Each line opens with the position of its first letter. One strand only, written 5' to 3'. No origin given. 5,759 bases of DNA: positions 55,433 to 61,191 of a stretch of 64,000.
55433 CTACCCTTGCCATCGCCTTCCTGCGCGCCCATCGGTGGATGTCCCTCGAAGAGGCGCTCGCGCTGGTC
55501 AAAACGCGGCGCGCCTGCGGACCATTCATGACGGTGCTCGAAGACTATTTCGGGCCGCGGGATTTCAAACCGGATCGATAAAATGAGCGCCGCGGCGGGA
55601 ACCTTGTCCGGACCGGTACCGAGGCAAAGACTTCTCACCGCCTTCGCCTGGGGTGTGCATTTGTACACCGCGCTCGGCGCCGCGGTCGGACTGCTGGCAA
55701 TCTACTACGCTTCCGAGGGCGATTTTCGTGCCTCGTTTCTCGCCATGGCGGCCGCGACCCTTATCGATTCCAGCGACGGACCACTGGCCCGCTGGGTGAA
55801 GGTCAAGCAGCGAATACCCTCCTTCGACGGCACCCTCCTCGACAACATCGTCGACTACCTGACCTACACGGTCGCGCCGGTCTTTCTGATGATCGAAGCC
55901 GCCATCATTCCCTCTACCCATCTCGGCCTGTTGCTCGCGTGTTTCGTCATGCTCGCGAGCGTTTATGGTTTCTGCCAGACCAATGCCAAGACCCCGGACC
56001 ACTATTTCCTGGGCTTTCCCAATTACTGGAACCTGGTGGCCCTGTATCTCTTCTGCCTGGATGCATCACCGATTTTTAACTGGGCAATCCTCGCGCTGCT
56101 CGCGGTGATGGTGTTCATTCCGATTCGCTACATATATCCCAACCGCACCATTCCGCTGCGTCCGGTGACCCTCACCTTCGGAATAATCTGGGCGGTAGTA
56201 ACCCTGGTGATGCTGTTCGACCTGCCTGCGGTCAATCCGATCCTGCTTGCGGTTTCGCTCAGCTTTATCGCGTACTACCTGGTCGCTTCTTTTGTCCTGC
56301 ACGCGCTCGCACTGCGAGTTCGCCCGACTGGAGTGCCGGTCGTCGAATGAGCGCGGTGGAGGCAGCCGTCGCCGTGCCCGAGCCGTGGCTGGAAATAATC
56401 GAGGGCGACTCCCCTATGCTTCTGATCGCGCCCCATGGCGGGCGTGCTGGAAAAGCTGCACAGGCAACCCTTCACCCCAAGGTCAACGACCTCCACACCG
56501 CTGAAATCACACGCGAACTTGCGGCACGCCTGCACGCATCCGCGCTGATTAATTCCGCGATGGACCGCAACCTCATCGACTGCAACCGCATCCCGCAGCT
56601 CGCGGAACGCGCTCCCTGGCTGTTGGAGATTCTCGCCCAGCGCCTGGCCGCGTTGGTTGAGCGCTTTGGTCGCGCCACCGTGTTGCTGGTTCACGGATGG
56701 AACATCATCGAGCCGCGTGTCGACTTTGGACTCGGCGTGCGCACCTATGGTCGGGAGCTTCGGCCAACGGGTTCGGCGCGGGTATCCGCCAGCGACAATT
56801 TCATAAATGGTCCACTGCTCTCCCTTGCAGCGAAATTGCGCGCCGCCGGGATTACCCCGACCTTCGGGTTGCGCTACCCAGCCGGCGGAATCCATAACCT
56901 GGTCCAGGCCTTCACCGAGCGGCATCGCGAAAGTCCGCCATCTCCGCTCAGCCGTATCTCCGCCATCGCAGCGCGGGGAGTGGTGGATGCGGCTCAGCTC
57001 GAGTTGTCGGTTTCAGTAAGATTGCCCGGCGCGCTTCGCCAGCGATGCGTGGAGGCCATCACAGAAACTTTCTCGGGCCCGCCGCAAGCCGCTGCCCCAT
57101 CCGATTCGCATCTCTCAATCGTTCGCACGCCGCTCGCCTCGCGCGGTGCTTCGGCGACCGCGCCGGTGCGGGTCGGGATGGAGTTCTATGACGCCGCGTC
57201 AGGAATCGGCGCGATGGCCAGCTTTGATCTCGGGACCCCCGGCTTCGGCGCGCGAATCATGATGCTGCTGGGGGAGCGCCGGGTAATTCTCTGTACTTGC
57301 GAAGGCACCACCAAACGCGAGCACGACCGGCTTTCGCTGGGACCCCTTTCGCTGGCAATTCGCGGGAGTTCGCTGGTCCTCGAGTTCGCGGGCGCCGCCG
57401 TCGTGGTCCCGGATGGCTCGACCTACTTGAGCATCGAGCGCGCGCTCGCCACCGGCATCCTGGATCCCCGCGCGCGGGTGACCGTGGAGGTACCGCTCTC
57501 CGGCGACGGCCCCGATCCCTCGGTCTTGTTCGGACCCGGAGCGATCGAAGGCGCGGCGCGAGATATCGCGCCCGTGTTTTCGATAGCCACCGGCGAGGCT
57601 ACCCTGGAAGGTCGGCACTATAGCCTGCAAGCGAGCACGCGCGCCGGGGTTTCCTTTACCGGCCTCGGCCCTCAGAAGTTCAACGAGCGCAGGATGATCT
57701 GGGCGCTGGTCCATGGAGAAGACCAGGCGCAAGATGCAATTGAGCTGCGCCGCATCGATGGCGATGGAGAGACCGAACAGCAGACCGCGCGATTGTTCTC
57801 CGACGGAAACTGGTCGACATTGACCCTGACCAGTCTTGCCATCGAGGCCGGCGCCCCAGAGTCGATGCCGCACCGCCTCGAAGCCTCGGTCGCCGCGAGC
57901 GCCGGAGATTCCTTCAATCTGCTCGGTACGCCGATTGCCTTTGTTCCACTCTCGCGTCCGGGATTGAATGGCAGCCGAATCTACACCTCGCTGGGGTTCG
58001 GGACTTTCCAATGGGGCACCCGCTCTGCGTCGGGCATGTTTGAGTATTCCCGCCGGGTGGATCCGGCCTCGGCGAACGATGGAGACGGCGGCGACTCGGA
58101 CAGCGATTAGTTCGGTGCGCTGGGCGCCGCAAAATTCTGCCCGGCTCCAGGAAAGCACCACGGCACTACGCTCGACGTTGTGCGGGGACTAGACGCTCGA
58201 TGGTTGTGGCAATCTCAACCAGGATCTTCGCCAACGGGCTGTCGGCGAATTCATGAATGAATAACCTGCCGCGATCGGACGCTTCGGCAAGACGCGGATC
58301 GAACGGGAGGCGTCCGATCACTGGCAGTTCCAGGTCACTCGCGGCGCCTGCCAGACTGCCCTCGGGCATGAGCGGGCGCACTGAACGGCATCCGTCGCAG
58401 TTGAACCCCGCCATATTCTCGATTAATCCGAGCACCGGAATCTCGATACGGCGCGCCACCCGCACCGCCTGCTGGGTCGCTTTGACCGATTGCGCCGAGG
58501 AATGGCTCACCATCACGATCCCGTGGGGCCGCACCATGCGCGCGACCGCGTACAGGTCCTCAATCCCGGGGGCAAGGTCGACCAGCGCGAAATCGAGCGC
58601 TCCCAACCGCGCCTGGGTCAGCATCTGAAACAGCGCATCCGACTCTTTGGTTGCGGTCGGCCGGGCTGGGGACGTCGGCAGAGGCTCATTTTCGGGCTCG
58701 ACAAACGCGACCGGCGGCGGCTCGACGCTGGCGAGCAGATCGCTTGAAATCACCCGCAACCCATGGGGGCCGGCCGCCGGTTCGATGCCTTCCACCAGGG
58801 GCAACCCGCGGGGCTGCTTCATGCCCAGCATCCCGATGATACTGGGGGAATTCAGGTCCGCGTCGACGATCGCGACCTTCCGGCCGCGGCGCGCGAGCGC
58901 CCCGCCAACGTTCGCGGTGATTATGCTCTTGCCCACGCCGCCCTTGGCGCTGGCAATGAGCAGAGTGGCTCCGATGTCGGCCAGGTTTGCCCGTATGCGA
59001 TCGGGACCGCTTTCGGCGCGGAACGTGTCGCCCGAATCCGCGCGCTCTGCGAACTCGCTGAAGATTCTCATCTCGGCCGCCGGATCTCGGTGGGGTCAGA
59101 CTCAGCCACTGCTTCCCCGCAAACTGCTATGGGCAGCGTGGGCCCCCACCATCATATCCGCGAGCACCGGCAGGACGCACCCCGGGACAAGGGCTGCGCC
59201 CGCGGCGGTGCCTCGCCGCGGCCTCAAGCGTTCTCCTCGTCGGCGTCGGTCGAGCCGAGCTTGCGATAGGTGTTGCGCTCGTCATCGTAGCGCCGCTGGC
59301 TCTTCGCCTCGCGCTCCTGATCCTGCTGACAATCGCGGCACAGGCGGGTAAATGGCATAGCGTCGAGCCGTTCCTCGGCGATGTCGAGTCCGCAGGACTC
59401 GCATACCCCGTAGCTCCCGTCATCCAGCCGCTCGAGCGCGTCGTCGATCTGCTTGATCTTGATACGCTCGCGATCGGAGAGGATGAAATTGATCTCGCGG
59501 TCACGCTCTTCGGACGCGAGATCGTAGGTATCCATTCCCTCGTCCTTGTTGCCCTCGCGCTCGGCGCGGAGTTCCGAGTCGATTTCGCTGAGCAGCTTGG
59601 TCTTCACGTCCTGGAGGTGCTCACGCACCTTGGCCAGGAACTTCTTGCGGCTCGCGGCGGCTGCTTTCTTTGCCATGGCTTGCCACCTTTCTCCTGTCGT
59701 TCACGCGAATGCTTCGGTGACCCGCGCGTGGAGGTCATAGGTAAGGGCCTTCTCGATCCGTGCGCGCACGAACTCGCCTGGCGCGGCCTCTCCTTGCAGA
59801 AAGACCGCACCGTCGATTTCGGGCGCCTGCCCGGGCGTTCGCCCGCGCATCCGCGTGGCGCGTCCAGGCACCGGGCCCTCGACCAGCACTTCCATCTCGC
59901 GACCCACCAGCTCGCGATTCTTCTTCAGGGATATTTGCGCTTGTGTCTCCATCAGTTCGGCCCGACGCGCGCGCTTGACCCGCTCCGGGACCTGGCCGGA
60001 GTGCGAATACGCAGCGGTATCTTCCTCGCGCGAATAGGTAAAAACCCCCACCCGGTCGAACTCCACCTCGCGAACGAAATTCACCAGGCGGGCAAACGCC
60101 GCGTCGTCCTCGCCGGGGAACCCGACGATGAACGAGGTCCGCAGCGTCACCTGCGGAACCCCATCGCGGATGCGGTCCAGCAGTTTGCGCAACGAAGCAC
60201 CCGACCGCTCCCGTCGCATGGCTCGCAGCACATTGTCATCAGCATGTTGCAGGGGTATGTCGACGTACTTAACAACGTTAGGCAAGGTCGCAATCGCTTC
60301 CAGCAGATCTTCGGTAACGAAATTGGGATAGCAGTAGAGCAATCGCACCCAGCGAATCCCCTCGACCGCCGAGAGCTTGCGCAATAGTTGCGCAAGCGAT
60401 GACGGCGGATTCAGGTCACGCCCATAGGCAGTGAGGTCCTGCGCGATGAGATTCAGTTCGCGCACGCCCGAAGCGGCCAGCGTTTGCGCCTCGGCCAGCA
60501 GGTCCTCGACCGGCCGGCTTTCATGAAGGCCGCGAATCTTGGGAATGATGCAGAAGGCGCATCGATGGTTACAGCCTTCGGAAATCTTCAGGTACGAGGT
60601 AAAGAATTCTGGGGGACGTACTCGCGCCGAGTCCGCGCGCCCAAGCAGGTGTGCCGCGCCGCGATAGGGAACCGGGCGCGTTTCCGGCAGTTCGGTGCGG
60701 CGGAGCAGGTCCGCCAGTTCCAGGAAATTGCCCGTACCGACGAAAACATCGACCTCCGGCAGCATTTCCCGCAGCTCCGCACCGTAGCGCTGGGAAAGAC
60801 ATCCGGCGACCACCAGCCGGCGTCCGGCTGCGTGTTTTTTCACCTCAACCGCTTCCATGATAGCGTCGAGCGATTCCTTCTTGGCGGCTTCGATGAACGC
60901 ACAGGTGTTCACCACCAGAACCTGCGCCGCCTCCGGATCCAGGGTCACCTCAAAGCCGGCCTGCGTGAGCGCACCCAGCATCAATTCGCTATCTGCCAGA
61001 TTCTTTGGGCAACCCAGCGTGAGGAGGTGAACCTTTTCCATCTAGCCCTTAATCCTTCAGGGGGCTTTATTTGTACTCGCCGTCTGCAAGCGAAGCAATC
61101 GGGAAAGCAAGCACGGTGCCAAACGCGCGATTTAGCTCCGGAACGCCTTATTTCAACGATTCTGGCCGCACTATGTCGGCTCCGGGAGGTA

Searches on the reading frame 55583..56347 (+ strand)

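Call 50: search_protein_families(library=pfam, proteins=[window:55583-56347:+], max_evalue=0.0001)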
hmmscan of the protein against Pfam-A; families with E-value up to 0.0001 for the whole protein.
window:55583-56347:+ (255 aa): 1 family
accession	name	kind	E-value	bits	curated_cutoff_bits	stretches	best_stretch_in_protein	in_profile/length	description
PF01066.26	CDP-OH_P_transf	-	2.3e-05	25.3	22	0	36-176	16-150/152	CDP-alcohol phosphatidyltransferase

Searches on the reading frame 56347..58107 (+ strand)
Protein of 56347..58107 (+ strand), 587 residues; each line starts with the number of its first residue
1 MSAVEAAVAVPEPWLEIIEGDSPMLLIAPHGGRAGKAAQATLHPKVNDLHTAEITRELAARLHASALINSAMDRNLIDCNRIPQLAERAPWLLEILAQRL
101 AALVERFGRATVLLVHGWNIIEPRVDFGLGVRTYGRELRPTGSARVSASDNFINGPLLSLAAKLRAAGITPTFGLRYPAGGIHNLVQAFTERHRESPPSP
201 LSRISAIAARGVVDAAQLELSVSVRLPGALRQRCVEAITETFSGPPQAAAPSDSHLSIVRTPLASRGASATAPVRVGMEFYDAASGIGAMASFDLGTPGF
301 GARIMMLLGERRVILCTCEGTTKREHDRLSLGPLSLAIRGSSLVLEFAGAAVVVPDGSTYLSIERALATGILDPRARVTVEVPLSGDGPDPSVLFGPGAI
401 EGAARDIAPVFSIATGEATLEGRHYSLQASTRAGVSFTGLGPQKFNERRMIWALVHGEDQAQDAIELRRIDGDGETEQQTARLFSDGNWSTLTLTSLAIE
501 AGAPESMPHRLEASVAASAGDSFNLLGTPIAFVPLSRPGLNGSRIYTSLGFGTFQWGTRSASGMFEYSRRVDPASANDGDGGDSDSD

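Call 50: search_protein_families(library=pfam, proteins=[window:56347-58107:+], max_evalue=0.0001)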
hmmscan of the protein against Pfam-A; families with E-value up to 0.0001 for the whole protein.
window:56347-58107:+ (587 aa): 1 family
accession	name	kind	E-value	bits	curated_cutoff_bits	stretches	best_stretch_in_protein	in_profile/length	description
PF23212.2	DUF7064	-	1.9e-05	25.4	24.7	1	456-569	15-124/126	Domain of unknown function (DUF7064)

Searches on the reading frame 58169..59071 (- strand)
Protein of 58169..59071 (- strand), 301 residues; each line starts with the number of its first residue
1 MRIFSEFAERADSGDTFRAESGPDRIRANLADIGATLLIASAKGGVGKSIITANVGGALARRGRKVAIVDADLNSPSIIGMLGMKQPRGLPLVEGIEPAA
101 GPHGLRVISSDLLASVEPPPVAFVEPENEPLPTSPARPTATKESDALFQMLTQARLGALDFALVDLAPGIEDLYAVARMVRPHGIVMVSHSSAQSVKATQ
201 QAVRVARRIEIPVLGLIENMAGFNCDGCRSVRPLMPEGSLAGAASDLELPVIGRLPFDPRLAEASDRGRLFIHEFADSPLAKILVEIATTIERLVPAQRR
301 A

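Call 50: search_protein_families(library=pfam, proteins=[window:58169-59071:-], max_evalue=0.0001)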
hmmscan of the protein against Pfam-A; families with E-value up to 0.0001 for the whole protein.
window:58169-59071:- (301 aa): 4 families
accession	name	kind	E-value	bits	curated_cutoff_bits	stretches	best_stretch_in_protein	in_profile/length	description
PF10609.15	ParA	-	8.1e-46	156.9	27.1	1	34-291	3-245/246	NUBPL iron-transfer P-loop NTPase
PF01656.29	CbiA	-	2e-15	57.3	25.4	1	38-220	2-112/125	CobQ/CobB/MinD/ParA nucleotide binding domain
PF13614.12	AAA_31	-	9.6e-07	29.3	27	1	37-77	4-44/177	AAA domain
PF00142.24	Fer4_NifH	-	1.7e-06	28.2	25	0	42-82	7-47/271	4Fe-4S iron sulfur cluster binding proteins, NifH/frxC family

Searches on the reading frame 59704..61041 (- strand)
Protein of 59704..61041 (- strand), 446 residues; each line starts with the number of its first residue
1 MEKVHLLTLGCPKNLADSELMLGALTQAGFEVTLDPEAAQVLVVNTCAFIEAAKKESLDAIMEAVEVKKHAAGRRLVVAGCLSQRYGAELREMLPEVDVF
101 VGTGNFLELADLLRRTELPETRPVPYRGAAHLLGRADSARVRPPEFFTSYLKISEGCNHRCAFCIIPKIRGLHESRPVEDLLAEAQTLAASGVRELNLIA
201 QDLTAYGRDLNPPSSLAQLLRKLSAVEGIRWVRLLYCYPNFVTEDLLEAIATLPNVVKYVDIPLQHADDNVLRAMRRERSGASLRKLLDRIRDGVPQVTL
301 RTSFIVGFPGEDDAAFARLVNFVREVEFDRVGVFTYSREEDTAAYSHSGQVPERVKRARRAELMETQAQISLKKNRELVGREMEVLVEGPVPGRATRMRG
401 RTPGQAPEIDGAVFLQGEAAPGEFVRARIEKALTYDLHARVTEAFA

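Call 50: search_protein_families(library=pfam, proteins=[window:59704-61041:-], max_evalue=0.0001)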
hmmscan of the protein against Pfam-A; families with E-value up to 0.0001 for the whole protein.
window:59704-61041:- (446 aa): 4 families
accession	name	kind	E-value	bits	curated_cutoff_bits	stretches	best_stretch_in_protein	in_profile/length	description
PF00919.26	UPF0004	-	9.7e-27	93.3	27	1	3-102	1-98/98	Uncharacterized protein family UPF0004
PF04055.27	Radical_SAM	-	1.4e-21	77.8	29.5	1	152-323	2-166/166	Radical SAM superfamily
PF18693.7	TRAM_2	-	7.7e-15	55.3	27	1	379-441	1-62/63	TRAM domain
PF01938.26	TRAM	-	6.3e-08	32.8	21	1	377-441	2-60/61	TRAM domain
